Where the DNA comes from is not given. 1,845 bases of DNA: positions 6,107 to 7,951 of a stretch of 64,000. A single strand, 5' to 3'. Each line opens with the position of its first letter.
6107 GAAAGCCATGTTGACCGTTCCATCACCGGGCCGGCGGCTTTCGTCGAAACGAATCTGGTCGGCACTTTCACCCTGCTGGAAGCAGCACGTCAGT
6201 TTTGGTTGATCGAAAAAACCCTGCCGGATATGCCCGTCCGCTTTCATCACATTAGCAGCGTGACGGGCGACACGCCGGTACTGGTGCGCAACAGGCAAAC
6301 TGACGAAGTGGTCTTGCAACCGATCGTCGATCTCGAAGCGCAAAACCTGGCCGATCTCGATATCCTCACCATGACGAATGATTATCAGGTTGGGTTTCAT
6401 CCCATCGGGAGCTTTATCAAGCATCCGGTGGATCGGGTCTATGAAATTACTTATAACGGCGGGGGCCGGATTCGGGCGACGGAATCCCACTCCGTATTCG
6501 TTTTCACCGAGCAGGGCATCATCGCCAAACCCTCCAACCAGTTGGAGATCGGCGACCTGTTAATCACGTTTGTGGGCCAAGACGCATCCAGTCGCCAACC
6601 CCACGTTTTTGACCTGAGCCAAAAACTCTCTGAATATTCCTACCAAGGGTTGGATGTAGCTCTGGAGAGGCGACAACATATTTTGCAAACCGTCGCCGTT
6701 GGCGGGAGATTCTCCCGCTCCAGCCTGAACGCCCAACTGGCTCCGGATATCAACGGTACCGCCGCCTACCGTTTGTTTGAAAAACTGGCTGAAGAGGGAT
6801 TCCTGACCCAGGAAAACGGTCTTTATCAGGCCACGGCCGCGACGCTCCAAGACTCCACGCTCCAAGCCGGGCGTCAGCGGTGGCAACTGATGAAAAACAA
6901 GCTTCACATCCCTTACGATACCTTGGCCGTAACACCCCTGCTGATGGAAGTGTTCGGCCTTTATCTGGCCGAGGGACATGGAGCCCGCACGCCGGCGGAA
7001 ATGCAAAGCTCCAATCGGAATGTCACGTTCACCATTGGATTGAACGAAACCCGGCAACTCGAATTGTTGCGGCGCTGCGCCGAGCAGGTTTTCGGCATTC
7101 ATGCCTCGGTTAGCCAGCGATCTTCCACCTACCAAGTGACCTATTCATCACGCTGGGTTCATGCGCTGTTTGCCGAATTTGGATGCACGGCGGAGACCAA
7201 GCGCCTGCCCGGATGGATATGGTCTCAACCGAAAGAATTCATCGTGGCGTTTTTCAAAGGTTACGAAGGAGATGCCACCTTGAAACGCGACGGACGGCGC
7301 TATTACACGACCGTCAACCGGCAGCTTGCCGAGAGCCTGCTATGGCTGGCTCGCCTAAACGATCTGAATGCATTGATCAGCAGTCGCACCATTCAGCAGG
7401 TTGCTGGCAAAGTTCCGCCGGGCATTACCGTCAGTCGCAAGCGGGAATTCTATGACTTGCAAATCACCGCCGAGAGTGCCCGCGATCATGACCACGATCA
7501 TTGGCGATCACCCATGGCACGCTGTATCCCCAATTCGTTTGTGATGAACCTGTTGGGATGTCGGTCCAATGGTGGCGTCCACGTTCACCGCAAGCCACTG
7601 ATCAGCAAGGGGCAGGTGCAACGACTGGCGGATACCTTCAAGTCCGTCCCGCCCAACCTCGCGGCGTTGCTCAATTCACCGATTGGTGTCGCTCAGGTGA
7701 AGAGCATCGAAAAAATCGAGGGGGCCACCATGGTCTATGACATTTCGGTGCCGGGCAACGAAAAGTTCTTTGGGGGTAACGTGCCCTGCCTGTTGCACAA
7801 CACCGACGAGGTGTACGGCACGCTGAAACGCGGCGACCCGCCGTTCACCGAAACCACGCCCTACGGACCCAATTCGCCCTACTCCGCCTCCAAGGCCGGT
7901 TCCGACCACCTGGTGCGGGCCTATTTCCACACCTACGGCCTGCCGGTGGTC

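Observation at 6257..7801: Full-length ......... intein inserted in the catalytic HIS|TDEVYG motif of dTDP-glucose 4,6-dehydratase (RfbB/RmlB)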

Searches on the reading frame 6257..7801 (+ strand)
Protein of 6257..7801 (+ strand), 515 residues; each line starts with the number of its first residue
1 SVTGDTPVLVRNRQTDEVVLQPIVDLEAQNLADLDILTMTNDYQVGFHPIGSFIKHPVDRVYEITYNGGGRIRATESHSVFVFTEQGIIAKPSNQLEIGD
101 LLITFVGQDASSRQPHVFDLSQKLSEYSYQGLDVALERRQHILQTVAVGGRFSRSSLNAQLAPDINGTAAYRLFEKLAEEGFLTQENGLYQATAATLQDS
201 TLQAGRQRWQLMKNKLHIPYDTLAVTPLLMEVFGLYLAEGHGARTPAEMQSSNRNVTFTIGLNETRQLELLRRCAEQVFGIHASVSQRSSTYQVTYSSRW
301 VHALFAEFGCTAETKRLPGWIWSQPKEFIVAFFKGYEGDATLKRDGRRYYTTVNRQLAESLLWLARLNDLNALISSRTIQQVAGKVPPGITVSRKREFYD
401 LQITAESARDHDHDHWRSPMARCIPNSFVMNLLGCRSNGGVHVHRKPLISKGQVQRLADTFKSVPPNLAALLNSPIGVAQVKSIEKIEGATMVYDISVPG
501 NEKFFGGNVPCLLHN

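Call 4: search_protein_families(library=pfam, proteins=[window:6257-7801:+], max_evalue=0.1)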
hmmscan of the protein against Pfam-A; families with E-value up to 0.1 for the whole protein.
window:6257-7801:+ (515 aa): 2 families
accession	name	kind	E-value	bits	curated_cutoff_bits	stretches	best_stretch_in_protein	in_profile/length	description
PF14890.11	Intein_splicing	-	5.3e-15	56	35.8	1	22-515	14-155/155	Intein splicing domain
PF25213.1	HVO_A0261_N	-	0.00014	22.2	35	1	134-194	8-65/86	HVO_A0261 N-terminal domain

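Call 5: find_homologous_proteins(query=window:6257-7801:+, max_evalue=0.001)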
Query window:6257-7801:+ (515 aa): 51 proteins with E <= 0.001 among 8000 candidates.
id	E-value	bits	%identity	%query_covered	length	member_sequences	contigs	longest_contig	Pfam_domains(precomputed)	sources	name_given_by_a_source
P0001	0.0e+0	1170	100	100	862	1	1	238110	PF16363.12,PF02719.22,PF01073.26,PF07993.19,PF01370.28,PF14890.12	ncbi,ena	-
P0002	1.4e-297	1005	85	100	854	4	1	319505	PF16363.12,PF02719.22,PF01073.26,PF07993.19,PF01370.28,PF14890.12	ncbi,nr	ncbi:MAG: GDP-mannose 4,6-dehydratase [Candidatus Competibacteraceae bacterium]|nr:GDP-mannose 4,6-d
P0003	8.6e-254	861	72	100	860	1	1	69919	PF04321.24,PF16363.12,PF02719.22,PF01073.26,PF07993.19,PF25213.2,PF01370.28,PF14890.12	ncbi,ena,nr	ncbi:MAG: NAD-dependent epimerase/dehydratase family protein [Pseudomonadota bacterium]|nr:NAD-depen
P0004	8.0e-253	858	72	100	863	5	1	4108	PF04321.24,PF16363.12,PF02719.22,PF01073.26,PF07993.19,PF25213.2,PF01370.28,PF14890.12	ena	-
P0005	7.2e-252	854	72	100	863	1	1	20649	PF04321.24,PF16363.12,PF02719.22,PF01073.26,PF07993.19,PF25213.2,PF01370.28,PF14890.12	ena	-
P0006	3.1e-201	687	58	100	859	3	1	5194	PF04321.24,PF16363.12,PF02719.22,PF01073.26,PF07993.19,PF01370.28,PF14890.12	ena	-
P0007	1.8e-194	665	57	100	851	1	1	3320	PF08659.17,PF04321.24,PF16363.12,PF02719.22,PF01073.26,PF07993.19,PF00106.32,PF25213.2,PF01370.28,PF14890.12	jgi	jgi:dTDP-glucose 4,6-dehydratase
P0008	5.8e-183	627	55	100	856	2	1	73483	PF04321.24,PF16363.12,PF02719.22,PF01073.26,PF07993.19,PF13460.13,PF25213.2,PF01370.28,PF14890.12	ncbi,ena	-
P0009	1.3e-179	616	53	100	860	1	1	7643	PF04321.24,PF16363.12,PF02719.22,PF01073.26,PF07993.19,PF01370.28,PF14890.12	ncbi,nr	ncbi:MAG: GDP-mannose 4,6-dehydratase [Ardenticatenales bacterium]|nr:GDP-mannose 4,6-dehydratase [A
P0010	4.7e-177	608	52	100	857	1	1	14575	PF04321.24,PF16363.12,PF02719.22,PF01073.26,PF07993.19,PF01370.28,PF14890.12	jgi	-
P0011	2.1e-176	606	53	100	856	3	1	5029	PF04321.24,PF16363.12,PF02719.22,PF01073.26,PF07993.19,PF01370.28,PF14890.12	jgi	-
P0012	1.9e-174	599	54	100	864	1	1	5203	PF16363.12,PF02719.22,PF01073.26,PF07993.19,PF01370.28,PF14890.12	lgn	-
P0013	2.9e-174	599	52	100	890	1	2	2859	PF16363.12,PF02719.22,PF01073.26,PF07993.19,PF01370.28,PF14890.12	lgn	-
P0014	8.4e-174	597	52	100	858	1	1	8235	PF04321.24,PF16363.12,PF02719.22,PF01073.26,PF07993.19,PF01370.28,PF14890.12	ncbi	-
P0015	3.4e-172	592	52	98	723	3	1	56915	PF16363.12,PF01370.28,PF14890.12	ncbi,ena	-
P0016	4.6e-170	585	55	100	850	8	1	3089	PF04321.24,PF16363.12,PF02719.22,PF01073.26,PF07993.19,PF13460.13,PF01370.28,PF14890.12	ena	-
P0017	1.2e-169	583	51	100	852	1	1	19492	PF04321.24,PF16363.12,PF02719.22,PF01073.26,PF07993.19,PF13460.13,PF01370.28,PF14890.12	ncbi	-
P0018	3.5e-168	578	50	100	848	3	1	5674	PF16363.12,PF02719.22,PF01073.26,PF07993.19,PF25213.2,PF01370.28,PF14890.12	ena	-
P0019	1.0e-167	577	53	100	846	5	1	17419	PF04321.24,PF16363.12,PF02719.22,PF01073.26,PF07993.19,PF13460.13,PF01370.28,PF14890.12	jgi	-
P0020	2.6e-162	559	52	100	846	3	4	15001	PF04321.24,PF16363.12,PF02719.22,PF01073.26,PF07993.19,PF01370.28,PF14890.12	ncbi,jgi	-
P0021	6.2e-161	555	52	100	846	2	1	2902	PF04321.24,PF16363.12,PF02719.22,PF01073.26,PF07993.19,PF00106.32,PF01370.28,PF14890.12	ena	-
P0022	6.5e-161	554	48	100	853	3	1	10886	PF04321.24,PF16363.12,PF02719.22,PF01073.26,PF07993.19,PF01370.28,PF14890.12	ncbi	-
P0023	1.2e-159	550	50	100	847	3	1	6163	PF04321.24,PF16363.12,PF02719.22,PF01073.26,PF07993.19,PF25213.2,PF01370.28,PF14890.12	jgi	jgi:dTDP-D-glucose 4,6-dehydratase/intein/homing endonuclease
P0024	2.6e-157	543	50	100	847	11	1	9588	PF04321.24,PF16363.12,PF02719.22,PF01073.26,PF07993.19,PF01370.28,PF14890.12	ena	-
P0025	2.1e-156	540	51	100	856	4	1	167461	PF04321.24,PF16363.12,PF02719.22,PF01073.26,PF07993.19,PF01370.28,PF14890.12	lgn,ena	-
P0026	9.3e-154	531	52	90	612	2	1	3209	PF16363.12,PF01370.28,PF14890.12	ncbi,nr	ncbi:MAG TPA: NAD-dependent epimerase/dehydratase family protein, partial [Anaerolineae bacterium]|n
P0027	1.3e-152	527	50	100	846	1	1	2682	PF04321.24,PF16363.12,PF02719.22,PF01073.26,PF07993.19,PF01370.28,PF14890.12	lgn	-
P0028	9.3e-152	524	50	100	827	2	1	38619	PF04321.24,PF16363.12,PF02719.22,PF01073.26,PF07993.19,PF13460.13,PF01370.28,PF14890.12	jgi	-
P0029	1.3e-149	517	50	91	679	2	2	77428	PF16363.12,PF01370.28,PF14890.12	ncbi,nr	ncbi:MAG: GDP-mannose 4,6-dehydratase [Anaerolineae bacterium]|nr:GDP-mannose 4,6-dehydratase [Anaer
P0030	6.4e-149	515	49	94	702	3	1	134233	PF16363.12,PF01370.28,PF14890.12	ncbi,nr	ncbi:MAG: NAD-dependent epimerase/dehydratase family protein [Caldilinea sp. CFX5]|nr:NAD-dependent 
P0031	9.4e-82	293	34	100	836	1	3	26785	PF04321.24,PF16363.12,PF02719.22,PF01073.26,PF07993.19,PF14528.12,PF01370.28,PF14890.12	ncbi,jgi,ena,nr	ncbi:MAG: GDP-mannose 4,6-dehydratase [Candidatus Marinimicrobia bacterium]|nr:GDP-mannose 4,6-dehyd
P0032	1.4e-79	286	33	100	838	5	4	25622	PF04321.24,PF16363.12,PF02719.22,PF01073.26,PF07993.19,PF14528.12,PF01370.28,PF14890.12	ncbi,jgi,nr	ncbi:MAG: GDP-mannose 4,6-dehydratase [Candidatus Marinimicrobia bacterium]|nr:GDP-mannose 4,6-dehyd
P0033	2.1e-79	286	34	100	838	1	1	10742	PF04321.24,PF16363.12,PF02719.22,PF01073.26,PF07993.19,PF14528.12,PF01370.28,PF14890.12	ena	-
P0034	4.5e-77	278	34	100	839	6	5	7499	PF04321.24,PF16363.12,PF02719.22,PF01073.26,PF07993.19,PF14528.12,PF01370.28,PF14890.12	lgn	-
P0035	1.7e-76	276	34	100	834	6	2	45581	PF04321.24,PF16363.12,PF02719.22,PF01073.26,PF07993.19,PF14528.12,PF01370.28,PF14890.12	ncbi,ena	-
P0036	1.0e-69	254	33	100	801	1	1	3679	PF04321.24,PF16363.12,PF02719.22,PF01073.26,PF07993.19,PF01370.28,PF14890.12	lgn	-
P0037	7.2e-68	248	34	100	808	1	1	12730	PF04321.24,PF16363.12,PF02719.22,PF01073.26,PF07993.19,PF01370.28,PF14890.12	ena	-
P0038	2.4e-35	140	31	57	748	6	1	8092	PF04321.24,PF16363.12,PF01370.28,PF14890.12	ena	-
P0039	2.1e-26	111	29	55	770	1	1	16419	PF08542.17,PF00004.36,PF05496.19,PF13177.13,PF03215.22,PF13191.13,PF14890.12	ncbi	-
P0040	8.5e-25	106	28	57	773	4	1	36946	PF08542.17,PF00004.36,PF05496.19,PF13177.13,PF14890.12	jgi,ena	jgi:replication factor C small subunit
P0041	9.6e-22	95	26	100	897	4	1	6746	PF00266.26,PF14528.12,PF14890.12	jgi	jgi:selenocysteine lyase/cysteine desulfurase/intein/homing endonuclease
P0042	1.2e-20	92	25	100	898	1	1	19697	PF00155.28,PF00266.26,PF14528.12,PF14890.12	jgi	jgi:selenocysteine lyase/cysteine desulfurase/intein/homing endonuclease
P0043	3.7e-20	90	26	61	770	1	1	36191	PF08542.17,PF25361.2,PF00004.36,PF21960.3,PF13177.13,PF14890.12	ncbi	ncbi:MAG: replication factor C small subunit [Candidatus Diapherotrites archaeon]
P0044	1.8e-18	85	27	47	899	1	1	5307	PF00266.26,PF14528.12,PF14890.12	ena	-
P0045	6.1e-18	83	26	46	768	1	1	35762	PF08542.17,PF25361.2,PF00004.36,PF21960.3,PF05496.19,PF13177.13,PF03215.22,PF14890.12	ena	-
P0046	7.0e-17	79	23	56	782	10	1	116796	PF08542.17,PF25361.2,PF00004.36,PF13401.13,PF05496.19,PF13177.13,PF14890.12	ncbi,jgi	ncbi:MAG TPA: AAA family ATPase [Thermoplasmata archaeon]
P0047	1.5e-15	75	29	23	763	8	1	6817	PF08542.17,PF16193.12,PF25361.2,PF00004.36,PF21960.3,PF13177.13,PF14890.12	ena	-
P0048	3.2e-15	74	31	21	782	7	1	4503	PF08542.17,PF25361.2,PF00004.36,PF13401.13,PF05496.19,PF13177.13,PF25199.2,PF14890.12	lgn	-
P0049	1.2e-11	62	34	24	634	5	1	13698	PF08542.17,PF25361.2,PF00004.36,PF05496.19,PF13177.13,PF14890.12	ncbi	-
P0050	6.7e-9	53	23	94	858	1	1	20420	PF21180.4,PF14528.12,PF04406.20,PF14890.12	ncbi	-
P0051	4.0e-6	44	23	100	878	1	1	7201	PF21180.4,PF14528.12,PF04406.20,PF14890.12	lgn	-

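Call 6: search_solved_structures(query=window:6257-7801:+, max_evalue=1, show_alignments=3)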
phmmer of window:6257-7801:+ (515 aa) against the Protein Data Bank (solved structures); distinct sequences matched with E-value up to 1: 7.
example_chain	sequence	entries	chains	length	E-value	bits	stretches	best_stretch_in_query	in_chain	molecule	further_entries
5o9j_A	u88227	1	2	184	3.4e-13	52.3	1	26-104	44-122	Transcription initiation factor IIB,Transcription initiation factor IIB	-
5o9i_A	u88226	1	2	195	7.1e-13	51.3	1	26-104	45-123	Transcription initiation factor IIB,Transcription initiation factor IIB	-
2cw7_A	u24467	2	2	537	1.4e-08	37.1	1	225-366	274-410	Endonuclease PI-PkoII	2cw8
4o1s_A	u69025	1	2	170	0.0009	21.2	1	64-111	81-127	V-type ATP synthase alpha chain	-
6rpp_A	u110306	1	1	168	0.17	13.7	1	64-111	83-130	Cell division control protein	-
7qss_A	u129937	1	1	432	0.41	12.5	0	266-515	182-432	V-type ATP synthase alpha chain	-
7qsu_A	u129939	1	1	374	0.47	12.3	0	482-515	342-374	V-ATPase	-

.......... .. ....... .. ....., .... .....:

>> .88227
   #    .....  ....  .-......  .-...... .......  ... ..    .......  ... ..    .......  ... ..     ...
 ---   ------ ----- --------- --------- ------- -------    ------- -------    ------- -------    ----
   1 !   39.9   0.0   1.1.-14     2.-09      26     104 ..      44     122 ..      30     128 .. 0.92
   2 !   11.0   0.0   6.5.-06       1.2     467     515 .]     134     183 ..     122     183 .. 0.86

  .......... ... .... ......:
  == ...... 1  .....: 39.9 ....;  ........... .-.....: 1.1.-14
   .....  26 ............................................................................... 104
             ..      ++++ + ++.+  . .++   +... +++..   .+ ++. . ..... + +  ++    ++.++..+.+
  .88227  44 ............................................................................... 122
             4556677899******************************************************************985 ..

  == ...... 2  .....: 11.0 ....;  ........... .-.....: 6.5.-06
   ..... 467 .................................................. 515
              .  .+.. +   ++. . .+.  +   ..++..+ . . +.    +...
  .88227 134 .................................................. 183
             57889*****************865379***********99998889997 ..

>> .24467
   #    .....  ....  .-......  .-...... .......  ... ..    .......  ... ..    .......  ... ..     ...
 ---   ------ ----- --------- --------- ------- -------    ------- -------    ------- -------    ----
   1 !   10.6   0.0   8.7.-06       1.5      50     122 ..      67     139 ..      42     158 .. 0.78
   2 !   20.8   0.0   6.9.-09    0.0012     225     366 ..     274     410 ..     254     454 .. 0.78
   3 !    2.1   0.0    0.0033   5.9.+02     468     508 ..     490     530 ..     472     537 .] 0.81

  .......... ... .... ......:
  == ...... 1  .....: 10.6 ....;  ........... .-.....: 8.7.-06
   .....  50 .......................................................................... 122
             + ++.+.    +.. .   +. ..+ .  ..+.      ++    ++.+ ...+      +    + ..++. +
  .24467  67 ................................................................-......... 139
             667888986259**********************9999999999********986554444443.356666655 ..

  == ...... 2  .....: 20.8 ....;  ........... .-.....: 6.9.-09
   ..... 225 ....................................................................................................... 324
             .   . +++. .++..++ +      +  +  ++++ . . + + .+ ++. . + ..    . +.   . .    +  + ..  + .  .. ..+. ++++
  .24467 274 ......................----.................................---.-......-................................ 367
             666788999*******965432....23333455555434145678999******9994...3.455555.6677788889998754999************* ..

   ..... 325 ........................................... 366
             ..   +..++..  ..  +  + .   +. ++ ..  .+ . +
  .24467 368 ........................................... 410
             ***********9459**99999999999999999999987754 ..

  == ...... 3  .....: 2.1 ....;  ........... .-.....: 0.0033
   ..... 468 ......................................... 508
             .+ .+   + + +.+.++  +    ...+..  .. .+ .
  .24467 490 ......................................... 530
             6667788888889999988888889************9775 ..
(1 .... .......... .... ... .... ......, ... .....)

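Call 17: find_encoding_contigs(protein=P0001, flank=10000, max_places=4)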
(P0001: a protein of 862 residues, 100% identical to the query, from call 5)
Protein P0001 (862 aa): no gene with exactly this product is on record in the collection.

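Call 21: find_related_loci(query=A2, collection=genome_contigs, flank=8000)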
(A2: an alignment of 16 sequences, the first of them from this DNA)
Query A2 (515 aa) in genome_contigs; peptide patterns used: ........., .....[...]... (x = any residue, [..] = any of these).
41 stretches matched a pattern; 22 encode a relative of the query (tblastn E <= 1e-3); 22 distinct loci.
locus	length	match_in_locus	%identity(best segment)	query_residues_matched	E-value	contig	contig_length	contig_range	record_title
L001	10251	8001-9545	85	1-515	0e+0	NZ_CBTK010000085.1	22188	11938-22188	Candidatus Contendobacter odensis Run_B_J11, whole genome shotgun sequence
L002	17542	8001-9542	72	1-515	0e+0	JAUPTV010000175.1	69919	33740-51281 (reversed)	MAG: Pseudomonadota bacterium isolate erpe_2018_sw_3hr_WHONDRS-SW48-000086_B_bin.13 scaffold_405154, whole genome shotgu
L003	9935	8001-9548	62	1-515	0e+0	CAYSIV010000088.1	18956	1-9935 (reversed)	MAG TPA_asm: uncultured Anaerolineales bacterium isolate SRP119689_co1_311 genome assembly, contig: NODE_3953_length_189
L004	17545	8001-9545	55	1-515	0e+0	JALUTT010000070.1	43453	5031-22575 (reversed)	MAG: Anaerolineae bacterium isolate 128-326_maxbin2_scaf2bin.035 128-326_scaffold_306_c1, whole genome shotgun sequence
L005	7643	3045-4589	53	1-515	0e+0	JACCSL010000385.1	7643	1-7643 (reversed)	MAG: Ardenticatenales bacterium isolate MGR_bin47 SD2897-2912_k127_6180070, whole genome shotgun sequence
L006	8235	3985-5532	52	1-515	4e-180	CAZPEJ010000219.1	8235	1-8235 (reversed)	MAG TPA_asm: uncultured Ardenticatenaceae bacterium isolate SRP173033_co1_124 genome assembly, contig: NODE_21738_length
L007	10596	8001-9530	51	1-515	1e-177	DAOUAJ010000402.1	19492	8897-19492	MAG TPA_asm: Anaerolineae bacterium isolate H63_643 k137_101461, whole genome shotgun sequence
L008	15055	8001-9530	50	1-515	3e-170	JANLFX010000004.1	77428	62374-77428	MAG: Anaerolineae bacterium isolate A05DMB24 NODE_4_length_77428_cov_9.535445, whole genome shotgun sequence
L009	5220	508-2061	34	1-515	5e-92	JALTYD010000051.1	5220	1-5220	MAG: Pyrodictiaceae archaeon isolate S141_metabat2_scaf2bin.024 S141_NODE_18610_length_5220_cov_1.245631, whole genome s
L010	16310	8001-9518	34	1-515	6e-87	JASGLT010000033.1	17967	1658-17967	MAG: Thermococcaceae archaeon isolate DJKA121_NP-J24_bin.11 scaffold_510, whole genome shotgun sequence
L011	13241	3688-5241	33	1-515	3e-87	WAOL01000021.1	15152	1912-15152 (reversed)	MAG: Desulfurococcales archaeon isolate S143_97_esom k151_222867, whole genome shotgun sequence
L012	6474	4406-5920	34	1-515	3e-86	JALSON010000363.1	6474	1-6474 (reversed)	MAG: Thermococcaceae archaeon isolate 356-284_metabat1_scaf2bin.116 356-284_scaffold_8727_c1, whole genome shotgun seque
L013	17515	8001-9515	34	1-515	2e-86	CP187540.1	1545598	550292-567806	Methanocaldococcus sp. 28A chromosome, complete genome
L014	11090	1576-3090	34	1-515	4e-83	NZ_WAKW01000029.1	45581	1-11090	MAG: Methanothermococcus sp. isolate S013_52_esom k151_177957, whole genome shotgun sequence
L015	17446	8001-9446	27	1-515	8e-40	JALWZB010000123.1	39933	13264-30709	MAG: Desulfurococcales archaeon isolate T2_metabat1_scaf2bin.068 T2_NODE_638_length_39933_cov_3.739637, whole genome sho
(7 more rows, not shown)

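Call 28: predict_structure(alignment_id=A2)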
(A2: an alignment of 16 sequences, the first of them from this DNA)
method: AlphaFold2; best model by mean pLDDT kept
length: 515 residues; sequences in the alignment: 16
mean_pLDDT: 86.7   pTM: 0.85
mean pLDDT of the five models: 86.7, 82.6, 81.5, 79.6, 76.7
residues with pLDDT >= 90: 272; 70-90: 190; 50-70: 49; < 50: 4
segments of 3 or more residues with pLDDT < 50: 411-414
pLDDT, mean of each block of 10 residues (from residue 1): 96 91 94 94 92 94 96 95 94 96 87 87 86 86 79 74 71 81 83 74 83 89 95 91 65 82 90 95 92 91 88 87 92 79 72 91 93 88 63 82 70 64 93 89 88 92 91 94 96 93 94 92
secondary structure, 60 per line:
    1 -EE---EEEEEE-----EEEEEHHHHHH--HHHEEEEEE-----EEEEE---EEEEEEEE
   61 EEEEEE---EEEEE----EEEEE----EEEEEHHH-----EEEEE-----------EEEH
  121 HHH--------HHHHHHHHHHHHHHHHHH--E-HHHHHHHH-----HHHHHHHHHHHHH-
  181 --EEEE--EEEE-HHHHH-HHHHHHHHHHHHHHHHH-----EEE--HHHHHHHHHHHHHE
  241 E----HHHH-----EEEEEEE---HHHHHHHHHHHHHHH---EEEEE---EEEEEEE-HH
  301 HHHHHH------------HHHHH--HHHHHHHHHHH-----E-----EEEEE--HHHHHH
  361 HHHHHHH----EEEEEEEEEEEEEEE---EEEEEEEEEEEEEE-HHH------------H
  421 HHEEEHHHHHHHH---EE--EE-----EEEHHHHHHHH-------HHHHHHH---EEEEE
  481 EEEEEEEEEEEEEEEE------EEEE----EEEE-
elements in order: E7-12 E18-22 H23-28 E34-39 E45-49 E53-66 E70-74 E79-83 E88-92 E101-105 E117-119 H120-123 H132-149 H154-161 H167-179 E183-186 E189-192 H194-198 H200-216 E222-224 H227-239 H246-249 E255-261 H265-279 E283-287 E291-297 H299-306 H319-323 H326-336 E348-352 H355-367 E372-386 E390-403 E423-425 H426-433 E448-450 H451-458 H466-472 E476-496 E503-506 E511-514
